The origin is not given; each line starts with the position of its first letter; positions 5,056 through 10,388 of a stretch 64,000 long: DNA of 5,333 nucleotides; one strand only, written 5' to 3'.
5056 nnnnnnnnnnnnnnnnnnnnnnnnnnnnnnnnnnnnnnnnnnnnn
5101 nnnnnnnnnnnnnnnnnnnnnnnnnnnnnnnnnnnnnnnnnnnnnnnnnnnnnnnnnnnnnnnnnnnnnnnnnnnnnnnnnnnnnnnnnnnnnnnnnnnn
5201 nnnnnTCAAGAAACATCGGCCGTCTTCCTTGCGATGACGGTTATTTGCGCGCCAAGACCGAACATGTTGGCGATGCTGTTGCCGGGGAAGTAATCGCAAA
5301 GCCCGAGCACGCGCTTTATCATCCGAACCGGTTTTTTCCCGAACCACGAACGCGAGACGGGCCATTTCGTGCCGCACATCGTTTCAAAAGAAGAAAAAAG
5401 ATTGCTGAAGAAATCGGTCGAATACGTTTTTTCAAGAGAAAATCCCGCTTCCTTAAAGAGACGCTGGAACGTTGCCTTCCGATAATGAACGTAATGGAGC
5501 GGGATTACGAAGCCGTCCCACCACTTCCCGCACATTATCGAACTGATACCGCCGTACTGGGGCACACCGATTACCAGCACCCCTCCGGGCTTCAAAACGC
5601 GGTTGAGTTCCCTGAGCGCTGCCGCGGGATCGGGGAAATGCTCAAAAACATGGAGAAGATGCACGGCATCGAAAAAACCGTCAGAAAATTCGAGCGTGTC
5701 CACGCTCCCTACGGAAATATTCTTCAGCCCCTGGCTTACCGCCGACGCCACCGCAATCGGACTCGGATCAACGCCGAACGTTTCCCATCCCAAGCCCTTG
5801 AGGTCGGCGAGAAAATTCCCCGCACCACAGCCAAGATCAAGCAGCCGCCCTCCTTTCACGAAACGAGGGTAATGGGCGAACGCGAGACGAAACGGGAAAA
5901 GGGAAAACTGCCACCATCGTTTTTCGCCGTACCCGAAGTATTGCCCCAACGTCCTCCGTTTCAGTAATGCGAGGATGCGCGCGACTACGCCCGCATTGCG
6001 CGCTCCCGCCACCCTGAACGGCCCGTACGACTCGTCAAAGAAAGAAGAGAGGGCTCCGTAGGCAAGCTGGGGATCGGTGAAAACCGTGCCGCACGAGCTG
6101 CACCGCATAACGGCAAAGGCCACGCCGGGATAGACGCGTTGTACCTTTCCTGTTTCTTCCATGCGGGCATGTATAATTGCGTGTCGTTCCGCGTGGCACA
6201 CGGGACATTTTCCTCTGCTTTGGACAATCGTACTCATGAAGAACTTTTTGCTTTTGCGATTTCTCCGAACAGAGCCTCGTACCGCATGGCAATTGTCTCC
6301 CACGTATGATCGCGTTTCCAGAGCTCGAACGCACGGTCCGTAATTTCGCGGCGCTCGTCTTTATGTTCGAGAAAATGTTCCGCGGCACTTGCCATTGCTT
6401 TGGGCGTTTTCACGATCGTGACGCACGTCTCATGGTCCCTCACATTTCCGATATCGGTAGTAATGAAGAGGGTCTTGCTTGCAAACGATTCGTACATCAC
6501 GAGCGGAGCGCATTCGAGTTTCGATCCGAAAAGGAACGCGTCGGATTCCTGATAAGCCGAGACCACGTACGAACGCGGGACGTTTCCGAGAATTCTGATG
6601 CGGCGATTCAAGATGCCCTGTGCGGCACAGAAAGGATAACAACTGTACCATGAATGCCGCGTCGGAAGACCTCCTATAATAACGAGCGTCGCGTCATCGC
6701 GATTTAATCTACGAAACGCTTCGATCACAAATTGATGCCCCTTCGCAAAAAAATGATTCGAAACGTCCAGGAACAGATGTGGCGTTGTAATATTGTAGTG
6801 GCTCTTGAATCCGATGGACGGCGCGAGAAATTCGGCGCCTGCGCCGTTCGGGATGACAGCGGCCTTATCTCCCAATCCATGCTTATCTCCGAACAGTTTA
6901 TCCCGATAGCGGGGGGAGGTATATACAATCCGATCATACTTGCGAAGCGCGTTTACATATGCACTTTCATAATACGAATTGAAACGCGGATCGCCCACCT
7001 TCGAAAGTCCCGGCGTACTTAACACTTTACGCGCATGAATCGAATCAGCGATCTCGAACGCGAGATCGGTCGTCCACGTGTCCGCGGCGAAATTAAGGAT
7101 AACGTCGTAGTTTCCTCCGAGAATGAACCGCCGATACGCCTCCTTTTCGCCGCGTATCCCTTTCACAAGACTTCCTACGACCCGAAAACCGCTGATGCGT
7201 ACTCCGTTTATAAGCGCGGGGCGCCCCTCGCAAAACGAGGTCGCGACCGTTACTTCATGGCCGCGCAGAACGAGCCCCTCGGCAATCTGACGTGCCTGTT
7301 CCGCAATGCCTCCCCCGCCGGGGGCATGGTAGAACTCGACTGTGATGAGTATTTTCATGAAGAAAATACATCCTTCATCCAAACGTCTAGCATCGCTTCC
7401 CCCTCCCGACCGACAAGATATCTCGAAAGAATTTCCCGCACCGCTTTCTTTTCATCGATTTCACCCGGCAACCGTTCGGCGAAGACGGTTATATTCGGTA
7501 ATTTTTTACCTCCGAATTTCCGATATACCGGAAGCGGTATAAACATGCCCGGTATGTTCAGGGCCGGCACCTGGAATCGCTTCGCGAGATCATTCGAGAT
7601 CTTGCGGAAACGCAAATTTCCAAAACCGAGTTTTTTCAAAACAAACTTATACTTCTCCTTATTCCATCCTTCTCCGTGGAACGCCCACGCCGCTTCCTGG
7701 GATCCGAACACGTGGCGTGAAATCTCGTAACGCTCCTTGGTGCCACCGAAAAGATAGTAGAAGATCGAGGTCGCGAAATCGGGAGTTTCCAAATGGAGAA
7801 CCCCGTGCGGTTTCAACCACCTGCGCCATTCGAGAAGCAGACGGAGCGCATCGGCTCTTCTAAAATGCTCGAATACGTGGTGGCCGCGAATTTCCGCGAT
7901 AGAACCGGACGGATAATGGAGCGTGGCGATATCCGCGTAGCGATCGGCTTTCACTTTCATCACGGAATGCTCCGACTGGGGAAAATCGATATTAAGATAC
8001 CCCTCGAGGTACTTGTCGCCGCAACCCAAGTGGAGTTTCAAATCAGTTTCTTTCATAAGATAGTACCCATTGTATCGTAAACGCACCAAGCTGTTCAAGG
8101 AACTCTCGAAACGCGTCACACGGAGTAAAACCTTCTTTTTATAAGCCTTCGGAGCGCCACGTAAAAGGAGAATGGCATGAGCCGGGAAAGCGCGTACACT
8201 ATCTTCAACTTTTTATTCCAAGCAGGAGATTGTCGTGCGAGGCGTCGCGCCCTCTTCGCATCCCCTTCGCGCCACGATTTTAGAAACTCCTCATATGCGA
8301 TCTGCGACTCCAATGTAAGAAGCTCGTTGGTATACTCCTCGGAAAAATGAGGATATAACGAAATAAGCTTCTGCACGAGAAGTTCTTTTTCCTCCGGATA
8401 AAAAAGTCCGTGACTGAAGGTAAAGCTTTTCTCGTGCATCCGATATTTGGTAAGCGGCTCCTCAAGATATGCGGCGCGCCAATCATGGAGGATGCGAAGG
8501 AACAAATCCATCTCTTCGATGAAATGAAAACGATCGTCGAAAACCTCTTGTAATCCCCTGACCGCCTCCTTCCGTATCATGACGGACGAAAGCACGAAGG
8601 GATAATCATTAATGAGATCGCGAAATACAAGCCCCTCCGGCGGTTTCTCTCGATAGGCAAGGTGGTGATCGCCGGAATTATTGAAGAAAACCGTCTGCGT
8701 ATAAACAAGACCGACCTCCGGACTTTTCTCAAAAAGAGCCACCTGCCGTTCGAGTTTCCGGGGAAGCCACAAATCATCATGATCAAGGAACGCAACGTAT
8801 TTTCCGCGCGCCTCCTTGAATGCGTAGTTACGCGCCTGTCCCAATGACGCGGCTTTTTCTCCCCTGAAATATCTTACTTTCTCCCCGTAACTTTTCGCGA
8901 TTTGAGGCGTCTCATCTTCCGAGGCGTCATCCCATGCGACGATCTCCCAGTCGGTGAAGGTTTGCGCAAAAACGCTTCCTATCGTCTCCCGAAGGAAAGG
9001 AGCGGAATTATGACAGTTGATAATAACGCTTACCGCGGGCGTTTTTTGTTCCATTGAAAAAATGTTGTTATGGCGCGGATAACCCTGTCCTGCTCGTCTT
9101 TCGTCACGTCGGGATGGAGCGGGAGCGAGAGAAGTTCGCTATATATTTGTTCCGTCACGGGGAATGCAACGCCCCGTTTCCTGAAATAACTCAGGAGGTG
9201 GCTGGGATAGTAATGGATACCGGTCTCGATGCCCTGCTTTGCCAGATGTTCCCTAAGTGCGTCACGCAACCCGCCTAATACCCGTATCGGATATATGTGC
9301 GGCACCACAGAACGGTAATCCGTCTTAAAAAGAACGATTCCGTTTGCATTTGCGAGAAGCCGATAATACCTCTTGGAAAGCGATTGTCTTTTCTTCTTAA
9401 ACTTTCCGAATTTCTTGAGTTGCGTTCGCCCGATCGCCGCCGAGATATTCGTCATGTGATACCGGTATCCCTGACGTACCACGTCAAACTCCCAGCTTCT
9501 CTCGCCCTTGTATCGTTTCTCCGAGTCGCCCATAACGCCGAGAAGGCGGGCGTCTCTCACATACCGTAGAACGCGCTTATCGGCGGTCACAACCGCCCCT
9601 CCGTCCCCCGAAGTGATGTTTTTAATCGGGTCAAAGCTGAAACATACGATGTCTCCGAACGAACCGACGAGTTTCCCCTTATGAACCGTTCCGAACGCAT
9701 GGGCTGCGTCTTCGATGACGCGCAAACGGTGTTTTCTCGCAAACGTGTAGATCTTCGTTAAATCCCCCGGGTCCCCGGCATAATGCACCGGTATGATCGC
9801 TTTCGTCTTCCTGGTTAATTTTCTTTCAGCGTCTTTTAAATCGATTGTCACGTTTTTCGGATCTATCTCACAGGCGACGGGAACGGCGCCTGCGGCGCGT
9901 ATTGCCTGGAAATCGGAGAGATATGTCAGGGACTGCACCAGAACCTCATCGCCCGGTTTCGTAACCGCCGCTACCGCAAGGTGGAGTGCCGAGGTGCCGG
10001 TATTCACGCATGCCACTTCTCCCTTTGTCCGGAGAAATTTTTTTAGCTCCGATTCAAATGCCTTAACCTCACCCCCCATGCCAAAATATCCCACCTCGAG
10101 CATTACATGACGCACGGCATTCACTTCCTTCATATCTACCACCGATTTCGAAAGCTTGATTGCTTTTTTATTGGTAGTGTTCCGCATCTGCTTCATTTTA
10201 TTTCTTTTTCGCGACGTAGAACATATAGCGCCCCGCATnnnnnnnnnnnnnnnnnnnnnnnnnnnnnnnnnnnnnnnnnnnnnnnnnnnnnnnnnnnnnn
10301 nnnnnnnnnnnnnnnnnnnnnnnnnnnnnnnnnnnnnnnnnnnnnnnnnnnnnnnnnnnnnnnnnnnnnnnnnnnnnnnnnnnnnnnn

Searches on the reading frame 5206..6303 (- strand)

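Call 6: search_protein_families(library=pfam, proteins=[window:5206-6303:-], max_evalue=0.001)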
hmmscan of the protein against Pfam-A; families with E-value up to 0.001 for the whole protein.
window:5206-6303:- (365 aa): 8 families
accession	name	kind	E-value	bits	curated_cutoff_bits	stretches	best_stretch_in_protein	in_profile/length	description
PF13489.12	Methyltransf_23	-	3.8e-28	98.7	27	1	146-291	18-162/164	Methyltransferase domain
PF08241.18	Methyltransf_11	-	2.4e-23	83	21.2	1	155-245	1-95/95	Methyltransferase domain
PF13649.12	Methyltransf_25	-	1e-16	61.8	27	1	155-241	2-97/97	Methyltransferase domain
PF08242.18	Methyltransf_12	-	2.3e-16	60.7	30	1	155-243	1-98/98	Methyltransferase domain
PF13847.12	Methyltransf_31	-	2.4e-14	53.7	27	1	150-247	3-111/145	Methyltransferase domain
PF01209.24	Ubie_methyltran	-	2.1e-07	31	20.1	1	150-245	47-151/233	ubiE/COQ5 methyltransferase family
PF07021.18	MetW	-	8e-07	29.3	21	1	150-251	13-113/193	Methionine biosynthesis protein MetW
PF03141.22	Methyltransf_29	-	0.00027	20.1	23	0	154-248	121-220/506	Putative S-adenosyl-L-methionine-dependent methyltransferase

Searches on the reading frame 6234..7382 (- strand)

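Call 6: search_protein_families(library=pfam, proteins=[window:6234-7382:-], max_evalue=0.001)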
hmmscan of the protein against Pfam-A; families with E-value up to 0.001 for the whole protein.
window:6234-7382:- (382 aa): 5 families
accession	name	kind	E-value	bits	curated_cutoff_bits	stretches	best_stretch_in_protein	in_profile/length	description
PF00534.26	Glycos_transf_1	-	1.2e-16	61.2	26.4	1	199-351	13-169/172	Glycosyl transferases group 1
PF13692.12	Glyco_trans_1_4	-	4.3e-14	53.4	27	1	213-339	14-141/142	Glycosyl transferases group 1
PF13439.12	Glyco_transf_4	-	3.1e-10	40.8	28.5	1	24-180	2-165/170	Glycosyltransferase Family 4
PF13579.12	Glyco_trans_4_4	-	1.8e-09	38.6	29.7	1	24-180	1-158/158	Glycosyl transferase 4-like domain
PF13524.12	Glyco_trans_1_2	-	4.2e-08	33.7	25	1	219-368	5-142/144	Glycosyl transferase-like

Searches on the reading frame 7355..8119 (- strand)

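Call 6: search_protein_families(library=pfam, proteins=[window:7355-8119:-], max_evalue=0.001)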
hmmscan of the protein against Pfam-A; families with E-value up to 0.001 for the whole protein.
window:7355-8119:- (254 aa): 1 family
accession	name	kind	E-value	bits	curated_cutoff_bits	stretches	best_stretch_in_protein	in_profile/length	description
PF08241.18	Methyltransf_11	-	0.00063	20.8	21.2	0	60-108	47-93/95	Methyltransferase domain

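Call 16: search_protein_families(library=ncbifam, proteins=[window:7355-8119:-], max_evalue=0.00001)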
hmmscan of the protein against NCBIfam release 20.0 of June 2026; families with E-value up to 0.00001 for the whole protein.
window:7355-8119:- (254 aa): 0 families

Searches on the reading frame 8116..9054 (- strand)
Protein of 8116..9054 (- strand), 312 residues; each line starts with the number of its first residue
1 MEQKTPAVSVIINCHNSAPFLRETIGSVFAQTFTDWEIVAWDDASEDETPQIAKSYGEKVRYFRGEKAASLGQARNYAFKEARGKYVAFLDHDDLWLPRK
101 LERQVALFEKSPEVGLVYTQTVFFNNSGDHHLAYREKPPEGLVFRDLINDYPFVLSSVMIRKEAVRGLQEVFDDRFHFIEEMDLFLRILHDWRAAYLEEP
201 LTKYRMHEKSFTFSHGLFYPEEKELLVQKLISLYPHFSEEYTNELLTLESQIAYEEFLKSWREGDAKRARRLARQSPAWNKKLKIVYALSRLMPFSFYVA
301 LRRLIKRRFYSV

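Call 6: search_protein_families(library=pfam, proteins=[window:8116-9054:-], max_evalue=0.001)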
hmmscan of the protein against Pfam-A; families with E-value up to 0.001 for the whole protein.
window:8116-9054:- (312 aa): 3 families
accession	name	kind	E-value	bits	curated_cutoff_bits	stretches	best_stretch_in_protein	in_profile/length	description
PF00535.33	Glycos_transf_2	-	3.8e-34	118.5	23.3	1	9-163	1-162/168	Glycosyl transferase family 2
PF10111.15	Glyco_tranf_2_2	-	7e-14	52.4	27.3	1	11-213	5-225/276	Glycosyltransferase like family 2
PF13641.12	Glyco_tranf_2_3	-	4.7e-13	50.1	27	1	6-203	1-210/230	Glycosyltransferase like family 2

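Call 64: search_solved_structures(query=window:8116-9054:-, max_evalue=0.00001)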
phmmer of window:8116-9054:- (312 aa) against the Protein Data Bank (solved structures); distinct sequences matched with E-value up to 0.00001: 16.
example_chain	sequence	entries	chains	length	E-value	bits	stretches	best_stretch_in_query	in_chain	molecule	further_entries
2z87_A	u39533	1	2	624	3.3e-18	69.2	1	4-123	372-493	Chondroitin synthase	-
2z86_A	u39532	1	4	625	3.4e-18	69.2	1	4-123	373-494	Chondroitin synthase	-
1h7l_A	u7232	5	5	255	1.6e-12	50.6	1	6-213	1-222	SPORE COAT POLYSACCHARIDE BIOSYNTHESIS PROTEIN SPSA | PROTEIN (SPORE COAT POLYSACCHARIDE BIOSYNTHESIS PROTEIN SPSA)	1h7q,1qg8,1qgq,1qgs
5tze_C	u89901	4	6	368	2.3e-11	46.7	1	9-165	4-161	Glycosyl transferase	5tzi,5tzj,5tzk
5tz8_A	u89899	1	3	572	5.7e-11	45.5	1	9-164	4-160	Glycosyl transferase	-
6p61_A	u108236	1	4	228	6e-11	45.4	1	3-95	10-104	Glycosyltransferase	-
3bcv_A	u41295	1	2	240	1.3e-10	44.3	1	5-95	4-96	Putative glycosyltransferase protein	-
8vh7_A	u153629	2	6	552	2.1e-10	43.6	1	5-109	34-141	Heparosan synthase B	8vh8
8viw_A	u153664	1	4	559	2.1e-10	43.6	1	5-109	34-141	Heparosan synthase B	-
6h1j_A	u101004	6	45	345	7.7e-09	38.5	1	7-103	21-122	Probable ss-1,3-N-acetylglucosaminyltransferase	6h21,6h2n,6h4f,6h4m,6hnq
9jma_A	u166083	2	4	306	1.5e-07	34.2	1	8-208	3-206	GalNAc(5)-diNAcBac-PP-undecaprenol beta-1,3-glucosyltransferase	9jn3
5hea_A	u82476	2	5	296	3.9e-07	32.9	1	7-102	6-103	Putative glycosyltransferase (GalT1)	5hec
6yv7_B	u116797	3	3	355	3.7e-06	29.7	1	5-117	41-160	Glycosyl transferase, family 2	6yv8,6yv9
6yv7_A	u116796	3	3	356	3.7e-06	29.7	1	5-117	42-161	Glycosyl transferase, family 2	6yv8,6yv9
8bz4_A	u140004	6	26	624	7.7e-06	28.6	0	6-117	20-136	Glycosyltransferase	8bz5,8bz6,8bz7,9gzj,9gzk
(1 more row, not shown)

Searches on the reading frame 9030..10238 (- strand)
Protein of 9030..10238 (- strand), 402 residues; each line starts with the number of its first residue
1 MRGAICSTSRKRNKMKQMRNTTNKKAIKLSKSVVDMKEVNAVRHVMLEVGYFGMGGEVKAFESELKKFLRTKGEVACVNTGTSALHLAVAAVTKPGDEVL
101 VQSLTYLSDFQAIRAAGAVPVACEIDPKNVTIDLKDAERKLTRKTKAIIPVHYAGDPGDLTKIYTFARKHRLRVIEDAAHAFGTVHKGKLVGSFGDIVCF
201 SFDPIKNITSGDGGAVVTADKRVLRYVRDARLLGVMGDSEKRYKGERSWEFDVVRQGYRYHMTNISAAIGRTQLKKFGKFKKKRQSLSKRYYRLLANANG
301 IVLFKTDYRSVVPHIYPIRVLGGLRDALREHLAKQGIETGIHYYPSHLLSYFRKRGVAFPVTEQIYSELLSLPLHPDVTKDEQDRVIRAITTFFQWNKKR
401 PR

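Call 6: search_protein_families(library=pfam, proteins=[window:9030-10238:-], max_evalue=0.001)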
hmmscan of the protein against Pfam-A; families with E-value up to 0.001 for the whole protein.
window:9030-10238:- (402 aa): 4 families
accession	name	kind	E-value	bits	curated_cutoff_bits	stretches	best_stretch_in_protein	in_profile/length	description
PF01041.23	DegT_DnrJ_EryC1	-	2.9e-97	326.5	19.8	1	37-390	6-359/360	DegT/DnrJ/EryC1/StrS aminotransferase family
PF00155.27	Aminotran_1_2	-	3.6e-11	43.3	19.7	1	59-183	45-191/361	Aminotransferase class I and II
PF00266.25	Aminotran_5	-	8.8e-05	22.1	21.5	1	58-338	45-334/371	Aminotransferase class-V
PF01053.26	Cys_Met_Meta_PP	-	0.00017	20.7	27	1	59-187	55-183/381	Cys/Met metabolism PLP-dependent enzyme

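Call 16: search_protein_families(library=ncbifam, proteins=[window:9030-10238:-], max_evalue=0.00001)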
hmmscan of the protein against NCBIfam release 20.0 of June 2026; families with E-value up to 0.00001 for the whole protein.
window:9030-10238:- (402 aa): 22 families
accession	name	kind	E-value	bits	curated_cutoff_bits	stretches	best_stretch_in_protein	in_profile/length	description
TIGR03588.1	PseC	equivalog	6.7e-82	275.4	423.5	1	29-393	4-379/380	UDP-4-amino-4,6-dideoxy-N-acetyl-beta-L-altrosamine transaminase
NF008658.2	PRK11658.1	equivalog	7e-76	255.3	631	1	27-392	5-375/379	UDP-4-amino-4-deoxy-L-arabinose aminotransferase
NF008687.0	PRK11706.1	equivalog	9.2e-60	202.4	375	1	27-394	2-374/375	dTDP-4-amino-4,6-dideoxygalactose transaminase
TIGR04181.1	NHT_00031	hypoth_equivalog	1.8e-53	181.7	420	1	28-373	2-357/359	LegC family aminotransferase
NF011936.0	PRK15407.1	equivalog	1.3e-44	152.6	423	1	13-395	23-437/440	lipopolysaccharide biosynthesis protein RfbH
TIGR04427.1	PLP_DesI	equivalog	7.2e-43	147.2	650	1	57-390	53-379/390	dTDP-4-dehydro-6-deoxyglucose aminotransferase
TIGR02379.1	ECA_wecE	subfamily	6.3e-42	143.7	434.85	1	34-394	9-375/376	dTDP-4-amino-4,6-dideoxy-D-glucose transaminase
NF004770.0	PRK06108.1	subfamily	3.7e-09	35.9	422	1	71-197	95-229/396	pyridoxal phosphate-dependent aminotransferase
NF006569.0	PRK09082.1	subfamily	2.6e-08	33.4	420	1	72-149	91-168/386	methionine aminotransferase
NF004621.0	PRK05957.1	equivalog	3.6e-08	32.6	498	1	78-153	95-169/389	pyridoxal phosphate-dependent aminotransferase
NF006488.0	PRK08912.1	equivalog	5.5e-08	32.1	498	1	72-149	87-164/387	aminotransferase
NF052290.2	MocR_like_YczR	exception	1.2e-07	30.8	487.4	1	71-145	161-235/458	MocR-like transcription factor YczR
NF005816.0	PRK07682.1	equivalog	1.2e-07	30.7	620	1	77-181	95-206/390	aminotransferase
TIGR04350.1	C_S_lyase_PatB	subfamily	6.2e-07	28.6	340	1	73-181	84-200/384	PatB family C-S lyase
NF006230.0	PRK08363.1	equivalog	6.4e-07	28.5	534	1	72-176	93-204/398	alanine aminotransferase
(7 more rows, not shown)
